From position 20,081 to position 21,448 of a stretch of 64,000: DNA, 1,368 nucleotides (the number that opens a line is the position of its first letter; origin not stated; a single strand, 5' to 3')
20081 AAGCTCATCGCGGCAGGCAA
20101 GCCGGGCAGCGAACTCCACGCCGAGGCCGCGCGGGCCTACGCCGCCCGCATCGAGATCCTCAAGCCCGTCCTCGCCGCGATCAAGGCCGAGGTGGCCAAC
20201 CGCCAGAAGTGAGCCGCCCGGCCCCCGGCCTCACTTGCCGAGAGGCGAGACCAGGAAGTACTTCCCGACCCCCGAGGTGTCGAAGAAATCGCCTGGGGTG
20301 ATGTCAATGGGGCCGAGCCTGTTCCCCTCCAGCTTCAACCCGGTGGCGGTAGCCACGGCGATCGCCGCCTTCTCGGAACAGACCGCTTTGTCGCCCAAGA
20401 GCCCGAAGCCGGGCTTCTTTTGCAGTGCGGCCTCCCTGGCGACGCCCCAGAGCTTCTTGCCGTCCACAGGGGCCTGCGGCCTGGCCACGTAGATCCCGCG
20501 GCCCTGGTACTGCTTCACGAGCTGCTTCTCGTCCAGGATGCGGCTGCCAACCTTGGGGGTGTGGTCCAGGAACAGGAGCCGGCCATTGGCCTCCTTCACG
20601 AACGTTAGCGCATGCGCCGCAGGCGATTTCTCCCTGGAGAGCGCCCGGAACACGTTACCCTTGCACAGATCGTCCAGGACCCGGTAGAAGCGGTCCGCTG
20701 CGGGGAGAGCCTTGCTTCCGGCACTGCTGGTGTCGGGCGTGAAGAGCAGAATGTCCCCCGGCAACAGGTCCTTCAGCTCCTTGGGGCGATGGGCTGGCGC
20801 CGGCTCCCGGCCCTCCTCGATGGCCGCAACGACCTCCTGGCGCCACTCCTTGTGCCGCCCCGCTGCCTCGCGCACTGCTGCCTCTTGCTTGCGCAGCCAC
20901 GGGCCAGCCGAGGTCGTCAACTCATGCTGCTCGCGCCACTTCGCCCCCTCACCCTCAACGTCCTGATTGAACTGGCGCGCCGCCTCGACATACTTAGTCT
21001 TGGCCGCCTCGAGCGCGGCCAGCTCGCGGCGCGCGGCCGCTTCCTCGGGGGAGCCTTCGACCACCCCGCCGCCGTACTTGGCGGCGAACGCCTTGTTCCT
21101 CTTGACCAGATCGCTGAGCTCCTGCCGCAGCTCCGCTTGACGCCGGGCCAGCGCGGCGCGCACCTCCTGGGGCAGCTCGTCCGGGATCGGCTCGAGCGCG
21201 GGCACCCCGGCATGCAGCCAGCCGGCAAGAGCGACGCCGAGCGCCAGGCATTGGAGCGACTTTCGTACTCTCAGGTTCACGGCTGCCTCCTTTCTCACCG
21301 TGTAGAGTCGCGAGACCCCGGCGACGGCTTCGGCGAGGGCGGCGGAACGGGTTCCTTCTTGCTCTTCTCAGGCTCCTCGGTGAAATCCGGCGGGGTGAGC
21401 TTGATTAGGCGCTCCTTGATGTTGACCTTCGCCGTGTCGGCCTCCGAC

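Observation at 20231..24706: Convergent three-gene operon of secreted proteins (TPR, Cys-rich coiled-coil, coiled-coil plus putative permuted papain-like hydrolase) abutting the lipoprotein array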

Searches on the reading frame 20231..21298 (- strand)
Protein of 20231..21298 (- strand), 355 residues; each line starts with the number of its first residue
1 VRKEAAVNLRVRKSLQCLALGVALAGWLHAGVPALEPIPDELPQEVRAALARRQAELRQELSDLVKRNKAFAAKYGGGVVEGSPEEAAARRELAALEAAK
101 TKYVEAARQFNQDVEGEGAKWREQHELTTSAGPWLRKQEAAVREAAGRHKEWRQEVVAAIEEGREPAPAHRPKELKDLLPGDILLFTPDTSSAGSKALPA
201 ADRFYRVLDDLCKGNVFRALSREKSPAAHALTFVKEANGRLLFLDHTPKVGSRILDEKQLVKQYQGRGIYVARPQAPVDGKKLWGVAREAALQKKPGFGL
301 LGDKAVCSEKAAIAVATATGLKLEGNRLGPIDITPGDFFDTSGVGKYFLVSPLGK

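Call 3: search_protein_families(library=pfam, proteins=[window:20231-21298:-], max_evalue=0.1)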
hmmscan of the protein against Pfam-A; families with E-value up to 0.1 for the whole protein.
window:20231-21298:- (355 aa): 0 families

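Call 4: search_protein_families(library=ncbifam, proteins=[window:20231-21298:-], max_evalue=0.1)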
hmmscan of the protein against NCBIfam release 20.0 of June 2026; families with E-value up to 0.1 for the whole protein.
window:20231-21298:- (355 aa): 0 families

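Call 8: find_homologous_proteins(query=window:20231-21280:-)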
Query window:20231-21280:- (349 aa): 47 proteins with E <= 0.001 among 8000 candidates.
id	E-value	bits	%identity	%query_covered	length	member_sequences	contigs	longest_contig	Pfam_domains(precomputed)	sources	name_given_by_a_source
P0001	8.4e-226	767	100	100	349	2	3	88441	-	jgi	-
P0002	1.4e-87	312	49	93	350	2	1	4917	-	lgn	-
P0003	1.1e-77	280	51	76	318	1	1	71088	-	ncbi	-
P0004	2.8e-75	272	46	92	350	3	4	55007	-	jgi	jgi:hypothetical protein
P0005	3.0e-73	265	42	96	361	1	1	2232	-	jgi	jgi:hypothetical protein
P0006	2.2e-72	262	47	75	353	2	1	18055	-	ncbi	-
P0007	3.4e-72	262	51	78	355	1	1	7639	-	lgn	-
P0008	5.6e-72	261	55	66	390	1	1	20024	-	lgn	-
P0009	9.1e-72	260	55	66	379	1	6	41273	-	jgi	jgi:hypothetical protein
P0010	4.7e-71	258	55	66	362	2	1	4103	-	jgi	jgi:hypothetical protein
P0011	1.6e-70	256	53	66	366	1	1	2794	-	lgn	-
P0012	1.8e-70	256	41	95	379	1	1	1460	-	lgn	-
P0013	7.2e-70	254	50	71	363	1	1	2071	-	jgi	jgi:hypothetical protein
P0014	1.2e-69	253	50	75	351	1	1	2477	-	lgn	-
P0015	3.4e-69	252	50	75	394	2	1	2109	-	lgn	-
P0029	4.8e-61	225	51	66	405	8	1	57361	-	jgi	jgi:hypothetical protein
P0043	2.6e-57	213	42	87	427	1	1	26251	-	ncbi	ncbi:MAG: hypothetical protein ACTSUY_11620 [Alphaproteobacteria bacterium]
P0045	1.2e-32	132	63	35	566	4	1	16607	PF04773.19,PF13371.13,PF22599.3,PF13432.13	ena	-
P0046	1.0e-26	112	40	62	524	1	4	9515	PF14559.13,PF13428.13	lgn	-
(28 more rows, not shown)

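Call 9: search_solved_structures(query=window:20231-21280:-, max_evalue=10)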
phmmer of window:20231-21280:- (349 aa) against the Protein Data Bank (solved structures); distinct sequences matched with E-value up to 10: 5.
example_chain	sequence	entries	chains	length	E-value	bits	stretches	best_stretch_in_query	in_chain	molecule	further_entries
6g4w_q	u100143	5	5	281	0.35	13.3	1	57-151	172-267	Probable 18S rRNA (guanine-N(7))-methyltransferase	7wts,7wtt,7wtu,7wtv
6y4l_A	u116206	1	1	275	1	11.7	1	73-121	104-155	ER membrane protein complex subunit 2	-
4ad7_A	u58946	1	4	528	1.1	11.7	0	201-234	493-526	GLYPICAN-1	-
8eoi_B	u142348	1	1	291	1.1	11.6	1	73-121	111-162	ER membrane protein complex subunit 2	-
6ww7_B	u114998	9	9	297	1.2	11.6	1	73-121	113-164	ER membrane protein complex subunit 2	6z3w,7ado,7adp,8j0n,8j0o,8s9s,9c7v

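Call 14: find_encoding_contigs(protein=P0003, flank=8000, max_places=3)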
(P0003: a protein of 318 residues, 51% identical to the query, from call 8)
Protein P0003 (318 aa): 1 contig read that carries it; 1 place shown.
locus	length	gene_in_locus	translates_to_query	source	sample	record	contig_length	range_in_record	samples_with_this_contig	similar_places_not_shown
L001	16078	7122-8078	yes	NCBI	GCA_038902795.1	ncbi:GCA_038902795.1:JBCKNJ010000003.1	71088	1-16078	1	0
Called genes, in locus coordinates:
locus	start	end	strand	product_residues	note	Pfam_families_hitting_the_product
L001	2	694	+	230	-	?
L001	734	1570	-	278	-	PF02219:MTHFR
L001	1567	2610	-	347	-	PF01728:FtsJ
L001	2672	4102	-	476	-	PF05221:AdoHcyase, PF00670:AdoHcyase_NAD, PF02826:2-Hacid_dh_C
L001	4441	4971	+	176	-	-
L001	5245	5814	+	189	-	-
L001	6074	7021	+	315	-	PF00515:TPR_1 (weak), PF07719:TPR_2 (faint), PF13428:TPR_14 (faint)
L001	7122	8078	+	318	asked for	-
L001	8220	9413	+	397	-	PF13621:Cupin_8 (faint), PF08007:JmjC_2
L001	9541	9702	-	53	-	-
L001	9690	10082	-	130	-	-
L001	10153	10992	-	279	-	PF00528:BPD_transp_1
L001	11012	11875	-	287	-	PF00528:BPD_transp_1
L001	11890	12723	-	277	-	PF00005:ABC_tran, PF13304:AAA_21 (faint)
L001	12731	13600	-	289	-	PF12974:Phosphonate-bd, PF09084:NMT1, PF16868:NMT1_3 (weak)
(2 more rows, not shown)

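Call 15: find_encoding_contigs(protein=P0004, flank=8000, max_places=3)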
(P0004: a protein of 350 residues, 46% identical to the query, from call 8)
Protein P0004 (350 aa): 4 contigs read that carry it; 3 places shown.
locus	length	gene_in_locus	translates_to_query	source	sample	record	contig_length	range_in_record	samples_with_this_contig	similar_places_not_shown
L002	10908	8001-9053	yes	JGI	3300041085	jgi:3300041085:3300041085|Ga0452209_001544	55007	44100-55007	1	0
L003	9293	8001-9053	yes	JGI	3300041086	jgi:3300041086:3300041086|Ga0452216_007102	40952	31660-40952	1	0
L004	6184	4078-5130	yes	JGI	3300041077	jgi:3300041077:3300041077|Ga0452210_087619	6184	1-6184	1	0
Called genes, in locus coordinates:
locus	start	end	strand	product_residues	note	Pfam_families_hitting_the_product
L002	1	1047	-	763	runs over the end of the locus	PF05157:MshEN, PF07238:PilZ (weak)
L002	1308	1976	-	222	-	-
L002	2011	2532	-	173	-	-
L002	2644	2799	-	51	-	-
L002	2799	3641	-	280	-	PF05050:Methyltransf_21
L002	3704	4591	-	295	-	-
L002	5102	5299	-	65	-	PF12728:HTH_17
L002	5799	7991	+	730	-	PF07719:TPR_2 (weak), PF00515:TPR_1 (weak), PF13414:TPR_11 (weak), PF13424:TPR_12 (weak), PF13431:TPR_17, PF13432:TPR_16, PF14559:TPR_19, PF00515:TPR_1, +13 more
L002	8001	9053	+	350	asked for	-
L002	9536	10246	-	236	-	-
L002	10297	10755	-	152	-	-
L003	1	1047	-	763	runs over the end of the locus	PF05157:MshEN, PF07238:PilZ (weak)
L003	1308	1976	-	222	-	-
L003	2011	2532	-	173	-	-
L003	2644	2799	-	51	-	-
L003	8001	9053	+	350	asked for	-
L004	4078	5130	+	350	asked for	-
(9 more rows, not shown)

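Call 16: find_encoding_contigs(protein=P0029, flank=7000, max_places=2)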
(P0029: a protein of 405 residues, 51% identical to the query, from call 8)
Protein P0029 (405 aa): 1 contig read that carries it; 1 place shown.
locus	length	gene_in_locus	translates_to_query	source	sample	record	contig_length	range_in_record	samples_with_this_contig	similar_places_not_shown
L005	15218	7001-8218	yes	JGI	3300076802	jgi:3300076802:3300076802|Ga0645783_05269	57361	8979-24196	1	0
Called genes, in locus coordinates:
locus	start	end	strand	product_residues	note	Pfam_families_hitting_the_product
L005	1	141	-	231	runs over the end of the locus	PF17746:SfsA_N, PF03749:SfsA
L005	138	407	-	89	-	PF00702:Hydrolase (weak), PF12710:HAD (weak), PF08282:Hydrolase_3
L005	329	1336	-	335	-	PF01842:ACT (faint), PF13740:ACT_6, PF21086:ACT_PSP_2, PF00702:Hydrolase, PF12710:HAD (weak)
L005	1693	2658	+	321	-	PF01797:Y1_Tnp, PF08299:Bac_DnaA_C (weak)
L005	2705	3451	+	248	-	PF01135:PCMT (weak), PF02353:CMAS, PF13847:Methyltransf_31, PF08241:Methyltransf_11 (weak), PF13649:Methyltransf_25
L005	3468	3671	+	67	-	-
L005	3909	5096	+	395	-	PF00999:Na_H_Exchanger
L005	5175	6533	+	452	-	PF00070:Pyr_redox (faint), PF01210:NAD_Gly3P_dh_N (faint), PF01488:Shikimate_DH (faint), PF02254:TrkA_N, PF03435:Sacchrp_dh_NADP (faint), PF02080:TrkA_C, PF02254:TrkA_N, PF02080:TrkA_C, +4 more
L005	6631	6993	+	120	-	-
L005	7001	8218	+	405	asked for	-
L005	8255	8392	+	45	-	-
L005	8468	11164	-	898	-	PF13510:Fer2_4, PF13187:Fer4_9 (faint), PF00037:Fer4 (faint), PF10588:NADH-G_4Fe-4S_3, PF22117:Fer4_Nqo3, PF04879:Molybdop_Fe4S4, PF00384:Molybdopterin, PF01568:Molydop_binding, +1 more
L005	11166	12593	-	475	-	PF01512:Complex1_51K, PF10589:NADH_4Fe-4S, PF00037:Fer4 (weak), PF12838:Fer4_7, PF13187:Fer4_9 (weak), PF13237:Fer4_10, PF14697:Fer4_21, PF00037:Fer4 (weak), +2 more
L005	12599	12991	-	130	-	-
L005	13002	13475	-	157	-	PF01257:2Fe-2S_thioredx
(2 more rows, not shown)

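Call 17: find_encoding_contigs(protein=P0009, flank=7000, max_places=2)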
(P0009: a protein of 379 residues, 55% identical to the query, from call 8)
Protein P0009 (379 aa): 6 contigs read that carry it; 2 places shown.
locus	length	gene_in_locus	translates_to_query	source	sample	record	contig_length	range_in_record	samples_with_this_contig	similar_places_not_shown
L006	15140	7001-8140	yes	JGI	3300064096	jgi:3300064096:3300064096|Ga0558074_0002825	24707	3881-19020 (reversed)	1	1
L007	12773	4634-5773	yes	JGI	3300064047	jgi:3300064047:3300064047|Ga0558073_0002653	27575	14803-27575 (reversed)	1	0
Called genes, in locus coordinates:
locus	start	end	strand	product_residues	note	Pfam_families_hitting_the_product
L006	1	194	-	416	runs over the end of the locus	PF00211:Guanylate_cyc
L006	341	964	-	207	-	-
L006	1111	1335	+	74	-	-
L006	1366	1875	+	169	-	PF00665:rve, PF13683:rve_3, PF13333:rve_2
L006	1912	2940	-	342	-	PF12796:Ank_2, PF13606:Ank_3 (faint), PF13857:Ank_5 (weak), PF00023:Ank (weak), PF13637:Ank_4, PF00023:Ank (weak), PF14343:PrcB_C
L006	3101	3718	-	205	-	PF13371:TPR_9 (faint)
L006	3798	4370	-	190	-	PF07603:Lcl_C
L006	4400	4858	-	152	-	PF22599:SecDF_P1_head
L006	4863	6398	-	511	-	-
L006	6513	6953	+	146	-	-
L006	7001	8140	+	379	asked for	-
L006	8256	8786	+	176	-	-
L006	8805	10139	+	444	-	PF13646:HEAT_2, PF03130:HEAT_PBS (faint), PF13513:HEAT_EZ (faint), PF02985:HEAT (faint), PF13646:HEAT_2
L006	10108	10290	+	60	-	-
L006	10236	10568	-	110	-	PF00990:GGDEF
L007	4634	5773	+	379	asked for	-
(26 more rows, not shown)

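Call 18: find_encoding_contigs(protein=P0043, flank=7000, max_places=2)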
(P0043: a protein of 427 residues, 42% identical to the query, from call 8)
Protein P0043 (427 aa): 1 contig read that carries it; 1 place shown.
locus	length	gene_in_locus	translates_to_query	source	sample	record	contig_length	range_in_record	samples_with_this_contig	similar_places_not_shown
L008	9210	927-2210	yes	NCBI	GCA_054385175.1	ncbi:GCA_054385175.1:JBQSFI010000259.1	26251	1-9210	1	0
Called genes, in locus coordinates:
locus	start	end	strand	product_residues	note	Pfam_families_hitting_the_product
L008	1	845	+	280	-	?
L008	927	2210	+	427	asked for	-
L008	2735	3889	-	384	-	PF05977:MFS_3 (weak), PF12832:MFS_1_like, PF07690:MFS_1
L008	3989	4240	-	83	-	PF06620:DUF1150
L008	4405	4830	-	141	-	PF00011:HSP20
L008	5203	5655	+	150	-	PF01471:PG_binding_1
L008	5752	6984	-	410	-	PF07690:MFS_1, PF00083:Sugar_tr (weak), PF05977:MFS_3 (weak)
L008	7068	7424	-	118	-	-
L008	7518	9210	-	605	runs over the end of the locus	PF00474:SSF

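Call 19: predict_structure(alignment_id=A2)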
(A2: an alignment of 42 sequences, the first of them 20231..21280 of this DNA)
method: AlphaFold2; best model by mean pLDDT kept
length: 349 residues; sequences in the alignment: 42
mean_pLDDT: 81.8   pTM: 0.57
mean pLDDT of the five models: 81.8, 81.0, 79.3, 75.8, 75.1
residues with pLDDT >= 90: 132; 70-90: 141; 50-70: 66; < 50: 10
segments of 3 or more residues with pLDDT < 50: 292-295
pLDDT, mean of each block of 10 residues (from residue 1): 58 65 88 94 97 97 93 91 95 96 94 77 59 52 72 72 88 93 81 81 83 84 92 93 89 93 89 88 79 51 85 76 67 69 80
secondary structure, 60 per line:
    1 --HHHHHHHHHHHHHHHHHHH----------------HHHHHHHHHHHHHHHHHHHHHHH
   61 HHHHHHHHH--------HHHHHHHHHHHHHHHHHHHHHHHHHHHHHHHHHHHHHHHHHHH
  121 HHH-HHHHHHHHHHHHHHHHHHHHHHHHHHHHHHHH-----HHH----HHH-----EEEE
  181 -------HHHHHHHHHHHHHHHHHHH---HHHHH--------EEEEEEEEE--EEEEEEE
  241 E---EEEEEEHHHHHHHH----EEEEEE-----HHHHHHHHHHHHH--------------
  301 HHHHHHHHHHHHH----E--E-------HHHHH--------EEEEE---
elements in order: H3-21 H38-69 H78-123 H125-156 E177-180 H188-206 H210-214 E223-231 E234-241 E245-250 H251-258 E263-268 H274-286 H301-313 H329-333 E342-346
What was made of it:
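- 20813..21208 (-): g3N: helical N-terminal module (aa ~25-156; three long helices at 38-69, 78-123 and 125-156). Proposed partner of Cmod. AF2 pLDDT of 88-97 over residues 21-110 (call 19).
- Checked: g3 is helical in residues 38-156, followed by a globular C-terminal domain (call 19).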

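Call 21: fold_search(model_id=the predicted structure, library=pdb)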
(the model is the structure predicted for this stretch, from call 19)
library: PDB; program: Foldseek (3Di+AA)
matches with E <= 10: 150; with E <= 0.001: 0
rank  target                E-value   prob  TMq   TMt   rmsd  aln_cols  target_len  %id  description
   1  4ckg_B                2.1e-01  0.06  0.10  0.10  31.9       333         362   15  Helical reconstruction of ACAP1(BAR-PH domain) decorated membrane tubules by cryo-electron microscopy (released 2014-10-15)
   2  3rh3_B                8.6e-01  0.54  0.21  0.30  17.8       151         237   18  Crystal structure of an Uncharacterized DUF3829-like protein (BT_1908) from BACTEROIDES THETAIOTAOMICRON VPI-5482 at 2 (released 2011-05-04)
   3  4ckg_A                1.0e+00  0.04  0.11  0.10  29.4       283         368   14  Helical reconstruction of ACAP1(BAR-PH domain) decorated membrane tubules by cryo-electron microscopy (released 2014-10-15)
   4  3gm1_B                1.1e+00  0.72  0.15  0.34   3.6        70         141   18  Crystal Structure of the Focal Adhesion Targeting (FAT) Domain of Pyk2 in Complex with Paxillin LD4 Motif-Derived Pept (released 2009-05-05)
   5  3u3f_B                1.3e+00  0.47  0.20  0.48  15.7       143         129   13  Structural basis for the interaction of Pyk2 PAT domain with paxillin LD motifs (released 2012-10-24)
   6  4xev_A                1.4e+00  0.63  0.19  0.41  10.6       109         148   14  Fusion of Pyk2-FAT domain with Leupaxin LD1 motif, complexed with Leupaxin LD4 peptide (released 2015-12-30)
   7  3rh3_A                1.8e+00  0.35  0.21  0.29  18.2       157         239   17  Crystal structure of an Uncharacterized DUF3829-like protein (BT_1908) from BACTEROIDES THETAIOTAOMICRON VPI-5482 at 2 (released 2011-05-04)
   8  4xef_D                1.9e+00  0.47  0.19  0.45   7.1       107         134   16  Pyk2-FAT complexed with Leupaxin LD motif LD1 (released 2015-12-23)
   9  9rgz_B                2.1e+00  0.44  0.17  0.55  10.1       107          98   19  X-ray crystal structure of a de novo designed single-chain antiparallel 3-helix coiled-coil bundle, sc-apCC3-CW-2NTT (released 2025-09-03)
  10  4xev_D                2.1e+00  0.41  0.18  0.39  10.8       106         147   17  Fusion of Pyk2-FAT domain with Leupaxin LD1 motif, complexed with Leupaxin LD4 peptide (released 2015-12-30)
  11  3s9o_C                2.1e+00  0.30  0.20  0.43  14.6       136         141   11  The Focal Adhesion Targeting (FAT) domain of the Focal Adhesion Kinase showing N-terminal interactions in cis (released 2012-06-06)
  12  8p5e_D                2.1e+00  0.04  0.15  0.18  22.3       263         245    7  S. cerevisiae nexus-sCMGE after DNA replication initiation (released 2024-05-29)
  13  3jbk_M                2.3e+00  0.54  0.21  0.50   6.5       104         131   10  Cryo-EM reconstruction of the metavinculin-actin interface (released 2015-11-04)
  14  1ya9                  2.3e+00  0.38  0.19  0.36  12.4       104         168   14  Crystal Structure of the 22kDa N-Terminal Fragment of Mouse Apolipoprotein E (released 2005-06-07)
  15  6bz3_A                2.3e+00  0.25  0.17  0.39   7.2       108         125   13  Complex structure of FAK FAT domain and DCC P3 motif (released 2018-04-04)
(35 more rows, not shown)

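Call 24: search_solved_structures(query=A2, max_evalue=10, show_alignments=2)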
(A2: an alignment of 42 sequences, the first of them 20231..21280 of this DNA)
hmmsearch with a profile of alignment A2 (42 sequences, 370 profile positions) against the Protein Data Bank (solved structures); distinct sequences matched with E-value up to 10: 46.
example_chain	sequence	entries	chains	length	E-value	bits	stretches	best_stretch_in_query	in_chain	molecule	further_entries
29vf_O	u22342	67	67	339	0.026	17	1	37-96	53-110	TATA-box-binding protein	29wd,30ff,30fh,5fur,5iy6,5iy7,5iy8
6njp_G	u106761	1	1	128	0.041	16.4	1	37-130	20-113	EscO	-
4xa3_A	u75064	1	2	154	0.068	15.7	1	23-84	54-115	Gp7-MYH7(1361-1425)-Eb1 chimera protein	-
13bv_D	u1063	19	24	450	0.089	15.3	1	20-156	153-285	Beclin-1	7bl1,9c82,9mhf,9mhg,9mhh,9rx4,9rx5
9itj_U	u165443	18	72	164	0.15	14.5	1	23-119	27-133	ATP synthase subunit b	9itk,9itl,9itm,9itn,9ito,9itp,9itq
5vpa_A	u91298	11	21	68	0.18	14.3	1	57-115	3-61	Protein fosB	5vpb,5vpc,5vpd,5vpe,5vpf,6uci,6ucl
9oc3_F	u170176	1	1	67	0.2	14.1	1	59-115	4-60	Protein FosB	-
2nca_A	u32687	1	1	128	0.25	13.8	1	28-114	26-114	Hsp90 co-chaperone Cdc37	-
6mpv_B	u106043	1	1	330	0.62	12.5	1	36-125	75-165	Reticulocyte binding protein 5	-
3q8t_A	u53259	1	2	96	0.64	12.5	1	44-131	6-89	Beclin-1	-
4wat_A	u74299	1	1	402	0.66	12.4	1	36-125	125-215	PfRh5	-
6zff_A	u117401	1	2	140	0.78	12.2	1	28-134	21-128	DNA double-strand break repair Rad50 ATPase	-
4zry_B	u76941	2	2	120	0.82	12.1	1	41-117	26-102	Keratin, type II cytoskeletal 1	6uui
7ns4_b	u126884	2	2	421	0.9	12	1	95-197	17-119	E3 ubiquitin-protein ligase RMD5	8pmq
6n2y_b2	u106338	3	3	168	0.91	11.9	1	29-118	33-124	ATP synthase subunit b | Bacillus PS3 ATP synthase subunit b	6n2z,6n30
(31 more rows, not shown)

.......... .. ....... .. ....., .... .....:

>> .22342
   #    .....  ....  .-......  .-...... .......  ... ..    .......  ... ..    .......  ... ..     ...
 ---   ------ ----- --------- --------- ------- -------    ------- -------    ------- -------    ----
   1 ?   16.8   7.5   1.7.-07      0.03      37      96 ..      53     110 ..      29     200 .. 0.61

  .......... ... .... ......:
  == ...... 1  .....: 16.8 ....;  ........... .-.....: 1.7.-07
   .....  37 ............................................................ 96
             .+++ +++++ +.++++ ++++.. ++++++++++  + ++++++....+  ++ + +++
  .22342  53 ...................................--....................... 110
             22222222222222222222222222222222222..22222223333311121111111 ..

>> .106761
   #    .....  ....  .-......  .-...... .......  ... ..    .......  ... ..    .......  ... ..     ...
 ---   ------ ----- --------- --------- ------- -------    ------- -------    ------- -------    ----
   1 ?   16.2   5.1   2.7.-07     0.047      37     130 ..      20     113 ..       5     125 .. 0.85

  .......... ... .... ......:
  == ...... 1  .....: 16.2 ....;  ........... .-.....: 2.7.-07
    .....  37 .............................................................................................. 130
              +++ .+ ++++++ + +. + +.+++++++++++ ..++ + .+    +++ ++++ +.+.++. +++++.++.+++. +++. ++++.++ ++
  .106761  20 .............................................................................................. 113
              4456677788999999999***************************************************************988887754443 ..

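Call 30: search_protein_representatives(alignment_id=A2)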
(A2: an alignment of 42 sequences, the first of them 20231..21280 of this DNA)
Query: 42 sequences, 370 profile positions. Proteins with E-value up to 0.001 (for the whole library): 255; up to 1e-10: 213; up to 1e-30: 103. The best 150 are listed.
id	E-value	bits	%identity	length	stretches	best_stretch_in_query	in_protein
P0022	3.5e-140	483.9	-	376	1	4-367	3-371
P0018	1.5e-136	472.0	-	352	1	14-368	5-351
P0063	2.0e-128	445.2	-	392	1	13-367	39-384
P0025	5.4e-126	437.2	-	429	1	5-366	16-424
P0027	2.4e-121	421.9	-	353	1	79-368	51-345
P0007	5.7e-120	417.4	-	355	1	47-367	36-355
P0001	2.8e-119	415.1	-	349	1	11-365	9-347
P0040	4.0e-116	404.7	-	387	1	7-367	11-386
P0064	5.5e-114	397.7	-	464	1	33-368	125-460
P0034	1.9e-112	392.6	-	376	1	6-367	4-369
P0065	5.0e-112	391.3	-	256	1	121-366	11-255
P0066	1.7e-108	379.7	-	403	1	15-366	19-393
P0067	3.3e-108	378.7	-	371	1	11-366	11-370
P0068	5.6e-107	374.6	-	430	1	37-367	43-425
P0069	1.5e-105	369.9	-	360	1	20-367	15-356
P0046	4.6e-74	266.3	-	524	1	21-366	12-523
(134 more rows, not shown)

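Call 35: search_protein_families(library=pfam, alignment_id=A2, max_evalue=5)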
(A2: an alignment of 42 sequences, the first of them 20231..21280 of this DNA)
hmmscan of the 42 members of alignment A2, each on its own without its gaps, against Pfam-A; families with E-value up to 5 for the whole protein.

A. member 1, window:20231-21280:- (349 aa): 1 family
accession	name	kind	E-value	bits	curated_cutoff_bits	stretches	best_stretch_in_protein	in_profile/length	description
PF25034.1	Spectrin_SYNE1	-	0.17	12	35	1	49-149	36-135/188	Nesprin-1, spectrin repeats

B. families by the number of members that match (of 42 scanned): 74 families (the first 25 are shown)
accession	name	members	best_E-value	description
PF10982.13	DUF2789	12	0.0011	Protein of unknown function (DUF2789)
PF14362.11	DUF4407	8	0.13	Domain of unknown function (DUF4407)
PF03768.21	Attacin_N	7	0.0031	Attacin, N-terminal region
PF12998.12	ING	7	0.014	Inhibitor of growth proteins N-terminal histone-binding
PF17675.6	APG6_N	7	0.034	Apg6 coiled-coil region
PF01915.27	Glyco_hydro_3_C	5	0.0096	Glycosyl hydrolase family 3 C-terminal domain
PF13428.12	TPR_14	4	3.2e-06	Tetratricopeptide repeat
PF13432.12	TPR_16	4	0.00031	Tetratricopeptide repeat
PF13174.12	TPR_6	4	0.0076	Tetratricopeptide repeat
PF11932.13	DUF3450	4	0.024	Protein of unknown function (DUF3450)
PF25078.1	DUF7801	4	0.086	Domain of unknown function (DUF7801)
PF06785.16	UPF0242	4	0.11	Uncharacterised protein family (UPF0242) N-terminus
PF07719.23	TPR_2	3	0.0045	Tetratricopeptide repeat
PF08810.16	KapB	3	0.0052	Kinase associated protein B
PF14932.11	HAUS-augmin3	3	0.0095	HAUS augmin-like complex subunit 3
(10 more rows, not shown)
